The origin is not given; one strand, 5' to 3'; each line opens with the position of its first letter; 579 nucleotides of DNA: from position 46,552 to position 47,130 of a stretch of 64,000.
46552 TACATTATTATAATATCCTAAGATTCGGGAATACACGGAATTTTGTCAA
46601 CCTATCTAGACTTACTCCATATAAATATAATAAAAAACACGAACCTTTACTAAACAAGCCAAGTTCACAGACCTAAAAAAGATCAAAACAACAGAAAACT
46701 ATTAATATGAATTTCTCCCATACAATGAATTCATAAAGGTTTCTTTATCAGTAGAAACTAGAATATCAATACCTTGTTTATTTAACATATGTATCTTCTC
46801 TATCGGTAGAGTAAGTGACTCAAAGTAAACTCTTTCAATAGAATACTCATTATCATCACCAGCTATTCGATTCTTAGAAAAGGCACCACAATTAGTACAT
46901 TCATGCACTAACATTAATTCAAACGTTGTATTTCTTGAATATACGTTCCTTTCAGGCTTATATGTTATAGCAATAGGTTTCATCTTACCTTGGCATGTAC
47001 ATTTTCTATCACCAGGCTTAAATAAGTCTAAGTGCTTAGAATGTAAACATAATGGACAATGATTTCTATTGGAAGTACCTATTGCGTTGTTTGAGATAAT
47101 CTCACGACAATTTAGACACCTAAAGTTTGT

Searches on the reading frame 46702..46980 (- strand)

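Call 31: search_protein_families(library=pfam, proteins=[window:46702-46980:-], max_evalue=0.001)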
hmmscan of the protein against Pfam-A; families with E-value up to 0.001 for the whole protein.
window:46702-46980:- (92 aa): 1 family
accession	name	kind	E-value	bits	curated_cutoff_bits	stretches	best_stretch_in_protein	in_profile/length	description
PF12647.12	RNHCP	-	6.7e-06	26.4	24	1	18-46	59-87/90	RNHCP domain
